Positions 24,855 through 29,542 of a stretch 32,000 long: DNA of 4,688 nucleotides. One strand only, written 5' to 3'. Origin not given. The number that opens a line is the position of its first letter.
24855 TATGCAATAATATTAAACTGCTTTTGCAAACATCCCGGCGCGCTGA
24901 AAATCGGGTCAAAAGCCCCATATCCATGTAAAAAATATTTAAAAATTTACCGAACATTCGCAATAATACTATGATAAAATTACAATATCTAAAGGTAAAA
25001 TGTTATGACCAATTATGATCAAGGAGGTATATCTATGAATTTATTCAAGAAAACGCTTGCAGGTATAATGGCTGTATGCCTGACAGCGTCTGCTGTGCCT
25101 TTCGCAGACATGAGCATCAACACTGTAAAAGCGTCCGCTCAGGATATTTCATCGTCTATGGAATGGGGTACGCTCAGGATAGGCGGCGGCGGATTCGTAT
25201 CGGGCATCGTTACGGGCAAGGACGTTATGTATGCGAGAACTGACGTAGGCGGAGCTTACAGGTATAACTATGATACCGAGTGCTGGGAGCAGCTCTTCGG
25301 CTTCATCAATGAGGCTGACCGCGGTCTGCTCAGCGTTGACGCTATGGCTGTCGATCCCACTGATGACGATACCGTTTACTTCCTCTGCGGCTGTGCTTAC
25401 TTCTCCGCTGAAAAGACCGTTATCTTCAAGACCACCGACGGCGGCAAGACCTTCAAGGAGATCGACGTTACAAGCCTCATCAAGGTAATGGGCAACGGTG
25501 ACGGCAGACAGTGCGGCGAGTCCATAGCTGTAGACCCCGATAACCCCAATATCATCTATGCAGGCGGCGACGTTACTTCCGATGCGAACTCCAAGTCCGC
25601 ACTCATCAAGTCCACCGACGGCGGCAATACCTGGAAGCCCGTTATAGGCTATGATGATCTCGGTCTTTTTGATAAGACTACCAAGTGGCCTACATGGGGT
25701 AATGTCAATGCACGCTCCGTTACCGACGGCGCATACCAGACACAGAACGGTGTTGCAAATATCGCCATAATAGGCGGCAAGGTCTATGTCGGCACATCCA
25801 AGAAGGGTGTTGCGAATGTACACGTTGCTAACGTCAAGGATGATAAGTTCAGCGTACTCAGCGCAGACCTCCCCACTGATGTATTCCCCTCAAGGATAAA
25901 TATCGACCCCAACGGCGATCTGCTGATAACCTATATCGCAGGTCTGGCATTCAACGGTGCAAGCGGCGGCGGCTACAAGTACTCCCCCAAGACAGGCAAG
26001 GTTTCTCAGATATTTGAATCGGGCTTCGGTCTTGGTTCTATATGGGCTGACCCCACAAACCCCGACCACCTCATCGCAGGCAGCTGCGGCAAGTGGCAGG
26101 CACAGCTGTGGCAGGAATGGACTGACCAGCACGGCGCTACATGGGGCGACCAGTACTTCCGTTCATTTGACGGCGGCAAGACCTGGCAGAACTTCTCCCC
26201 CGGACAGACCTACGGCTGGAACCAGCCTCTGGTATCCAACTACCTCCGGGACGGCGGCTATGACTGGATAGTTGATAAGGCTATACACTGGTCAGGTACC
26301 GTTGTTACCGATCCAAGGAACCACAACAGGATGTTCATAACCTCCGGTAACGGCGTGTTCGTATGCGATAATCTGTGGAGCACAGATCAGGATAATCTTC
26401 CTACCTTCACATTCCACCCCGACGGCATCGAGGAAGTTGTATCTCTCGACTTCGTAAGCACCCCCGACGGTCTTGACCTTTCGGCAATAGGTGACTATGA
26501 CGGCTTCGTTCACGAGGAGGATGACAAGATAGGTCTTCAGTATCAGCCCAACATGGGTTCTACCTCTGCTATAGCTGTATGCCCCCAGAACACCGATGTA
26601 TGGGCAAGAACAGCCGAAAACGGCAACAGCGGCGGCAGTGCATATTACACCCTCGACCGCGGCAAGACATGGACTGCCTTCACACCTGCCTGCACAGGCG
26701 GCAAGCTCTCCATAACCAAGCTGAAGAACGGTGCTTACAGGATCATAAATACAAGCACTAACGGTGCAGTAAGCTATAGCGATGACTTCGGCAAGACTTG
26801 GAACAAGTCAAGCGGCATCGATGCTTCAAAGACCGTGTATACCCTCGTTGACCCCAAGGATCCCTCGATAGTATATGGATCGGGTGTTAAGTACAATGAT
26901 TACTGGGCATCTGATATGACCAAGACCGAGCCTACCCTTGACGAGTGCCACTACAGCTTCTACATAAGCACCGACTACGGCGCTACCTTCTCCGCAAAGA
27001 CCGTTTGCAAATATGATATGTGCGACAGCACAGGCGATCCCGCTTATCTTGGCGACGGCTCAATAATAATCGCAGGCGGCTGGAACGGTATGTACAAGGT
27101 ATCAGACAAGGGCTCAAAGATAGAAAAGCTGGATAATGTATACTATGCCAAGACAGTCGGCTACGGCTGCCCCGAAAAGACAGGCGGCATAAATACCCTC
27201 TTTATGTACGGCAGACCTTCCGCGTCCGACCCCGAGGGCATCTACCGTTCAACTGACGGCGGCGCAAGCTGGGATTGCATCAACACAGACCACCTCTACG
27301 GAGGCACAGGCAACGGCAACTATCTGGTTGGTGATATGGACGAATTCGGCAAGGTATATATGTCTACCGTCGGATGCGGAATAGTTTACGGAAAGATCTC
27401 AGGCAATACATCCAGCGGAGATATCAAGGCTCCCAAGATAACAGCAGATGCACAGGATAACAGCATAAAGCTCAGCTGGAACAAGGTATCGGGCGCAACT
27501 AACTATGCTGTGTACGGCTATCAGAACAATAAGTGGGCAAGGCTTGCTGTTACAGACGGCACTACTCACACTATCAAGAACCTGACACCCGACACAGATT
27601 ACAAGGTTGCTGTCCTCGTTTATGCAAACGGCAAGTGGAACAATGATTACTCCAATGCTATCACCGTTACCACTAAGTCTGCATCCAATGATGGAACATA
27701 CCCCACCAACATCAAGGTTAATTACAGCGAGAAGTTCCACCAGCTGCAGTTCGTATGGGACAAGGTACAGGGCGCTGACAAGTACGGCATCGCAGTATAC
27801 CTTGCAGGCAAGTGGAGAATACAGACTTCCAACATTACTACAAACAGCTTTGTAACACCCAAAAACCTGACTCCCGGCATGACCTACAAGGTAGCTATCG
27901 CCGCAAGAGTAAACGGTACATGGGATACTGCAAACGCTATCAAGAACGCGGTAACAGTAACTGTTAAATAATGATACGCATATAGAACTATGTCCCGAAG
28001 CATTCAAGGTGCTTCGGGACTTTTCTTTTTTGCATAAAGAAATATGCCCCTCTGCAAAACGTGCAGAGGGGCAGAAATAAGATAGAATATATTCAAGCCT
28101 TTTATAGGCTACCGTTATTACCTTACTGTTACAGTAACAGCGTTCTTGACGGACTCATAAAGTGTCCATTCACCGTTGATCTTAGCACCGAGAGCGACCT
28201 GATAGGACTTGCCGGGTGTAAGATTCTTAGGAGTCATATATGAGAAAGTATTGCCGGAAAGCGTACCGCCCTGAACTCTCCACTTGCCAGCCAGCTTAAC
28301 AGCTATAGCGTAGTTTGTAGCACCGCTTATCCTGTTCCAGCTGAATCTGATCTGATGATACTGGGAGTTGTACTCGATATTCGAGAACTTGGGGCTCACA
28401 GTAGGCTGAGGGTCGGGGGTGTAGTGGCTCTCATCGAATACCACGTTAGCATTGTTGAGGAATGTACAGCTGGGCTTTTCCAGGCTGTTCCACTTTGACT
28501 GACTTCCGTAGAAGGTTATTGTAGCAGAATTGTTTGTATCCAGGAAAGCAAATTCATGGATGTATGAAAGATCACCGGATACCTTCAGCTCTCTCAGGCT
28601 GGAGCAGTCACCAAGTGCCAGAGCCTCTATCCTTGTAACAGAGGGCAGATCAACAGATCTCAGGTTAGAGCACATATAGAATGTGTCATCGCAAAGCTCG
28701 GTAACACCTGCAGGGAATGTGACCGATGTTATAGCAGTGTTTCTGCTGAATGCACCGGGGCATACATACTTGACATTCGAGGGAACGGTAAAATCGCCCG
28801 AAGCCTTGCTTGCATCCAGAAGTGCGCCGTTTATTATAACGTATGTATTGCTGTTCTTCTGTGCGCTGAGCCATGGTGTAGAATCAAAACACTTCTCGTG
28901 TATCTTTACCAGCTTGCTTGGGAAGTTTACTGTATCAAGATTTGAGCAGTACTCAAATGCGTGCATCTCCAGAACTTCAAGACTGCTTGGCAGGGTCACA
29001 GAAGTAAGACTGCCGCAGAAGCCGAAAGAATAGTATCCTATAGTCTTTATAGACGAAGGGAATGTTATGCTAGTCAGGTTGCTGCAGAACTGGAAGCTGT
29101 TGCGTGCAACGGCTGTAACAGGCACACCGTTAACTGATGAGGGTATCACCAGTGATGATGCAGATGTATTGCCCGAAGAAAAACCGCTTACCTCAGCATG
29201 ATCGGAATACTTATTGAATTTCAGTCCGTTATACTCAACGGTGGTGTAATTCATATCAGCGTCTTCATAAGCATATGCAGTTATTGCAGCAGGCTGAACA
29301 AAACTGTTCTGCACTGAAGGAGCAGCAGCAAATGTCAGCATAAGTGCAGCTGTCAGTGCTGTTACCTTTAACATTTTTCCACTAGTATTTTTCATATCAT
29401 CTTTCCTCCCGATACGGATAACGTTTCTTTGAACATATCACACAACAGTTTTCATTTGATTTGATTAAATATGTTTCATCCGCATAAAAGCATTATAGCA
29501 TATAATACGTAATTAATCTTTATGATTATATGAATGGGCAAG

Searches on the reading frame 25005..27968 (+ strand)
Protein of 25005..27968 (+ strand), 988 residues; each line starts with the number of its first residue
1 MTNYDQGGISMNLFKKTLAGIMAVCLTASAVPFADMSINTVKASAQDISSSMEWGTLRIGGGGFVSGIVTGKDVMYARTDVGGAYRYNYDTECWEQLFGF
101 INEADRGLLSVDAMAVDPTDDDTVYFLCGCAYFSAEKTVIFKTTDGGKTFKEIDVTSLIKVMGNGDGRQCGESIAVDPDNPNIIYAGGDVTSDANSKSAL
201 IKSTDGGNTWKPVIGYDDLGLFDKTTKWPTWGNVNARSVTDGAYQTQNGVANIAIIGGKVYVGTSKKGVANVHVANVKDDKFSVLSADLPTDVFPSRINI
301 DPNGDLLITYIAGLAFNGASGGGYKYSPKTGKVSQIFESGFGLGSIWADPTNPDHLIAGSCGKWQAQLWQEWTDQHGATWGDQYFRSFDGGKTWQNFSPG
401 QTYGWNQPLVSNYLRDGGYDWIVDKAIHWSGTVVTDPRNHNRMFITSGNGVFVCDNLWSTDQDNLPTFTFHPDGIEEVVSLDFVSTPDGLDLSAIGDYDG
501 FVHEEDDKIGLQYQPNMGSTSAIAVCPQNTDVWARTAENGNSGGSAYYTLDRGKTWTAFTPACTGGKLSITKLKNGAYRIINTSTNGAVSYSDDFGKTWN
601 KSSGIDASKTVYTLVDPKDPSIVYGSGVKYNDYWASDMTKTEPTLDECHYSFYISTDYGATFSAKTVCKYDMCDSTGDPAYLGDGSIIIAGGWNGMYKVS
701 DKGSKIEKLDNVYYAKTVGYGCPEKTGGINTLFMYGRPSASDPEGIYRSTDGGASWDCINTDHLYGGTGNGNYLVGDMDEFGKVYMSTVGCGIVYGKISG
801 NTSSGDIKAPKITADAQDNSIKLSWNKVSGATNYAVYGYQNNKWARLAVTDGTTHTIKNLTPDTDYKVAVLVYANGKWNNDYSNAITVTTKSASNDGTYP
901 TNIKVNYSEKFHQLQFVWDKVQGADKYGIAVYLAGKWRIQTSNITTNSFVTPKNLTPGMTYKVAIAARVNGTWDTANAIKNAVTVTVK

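Call 68: search_protein_families(library=pfam, proteins=[window:25005-27968:+], max_evalue=0.001)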
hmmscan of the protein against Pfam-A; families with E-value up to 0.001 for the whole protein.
window:25005-27968:+ (988 aa): 6 families
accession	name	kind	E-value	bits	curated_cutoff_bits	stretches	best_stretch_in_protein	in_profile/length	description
PF15902.12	Sortilin-Vps10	-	1.1e-12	47.9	33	2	112-213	26-112/446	Sortilin, neurotensin receptor 3,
PF00041.27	fn3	-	9.2e-11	42.3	25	1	812-888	8-83/84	Fibronectin type III domain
PF02012.26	BNR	-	5.8e-09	35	27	0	591-601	2-12/12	BNR/Asp-box repeat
PF21910.2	GH85_C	-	0.00028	21.7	27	0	811-866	9-65/95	GH85 endohexosaminidases, C-terminal domain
PF24316.1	Tli3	-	0.00051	20.8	27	0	644-669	78-103/129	T6SS Tli3 immunity protein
PF16383.10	DUF4992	-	0.00057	20.1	29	0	807-890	52-141/183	Domain of unknown function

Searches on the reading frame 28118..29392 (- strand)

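Call 68: search_protein_families(library=pfam, proteins=[window:28118-29392:-], max_evalue=0.001)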
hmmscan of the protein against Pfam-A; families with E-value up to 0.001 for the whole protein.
window:28118-29392:- (424 aa): 2 families
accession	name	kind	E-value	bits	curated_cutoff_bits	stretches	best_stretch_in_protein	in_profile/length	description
PF13306.12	LRR_5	-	1.4e-39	135.3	27.7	2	75-185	10-114/127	BspA type Leucine rich repeat region (6 copies)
PF13855.12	LRR_8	-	8.1e-05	22.7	27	0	231-274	14-59/61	Leucine rich repeat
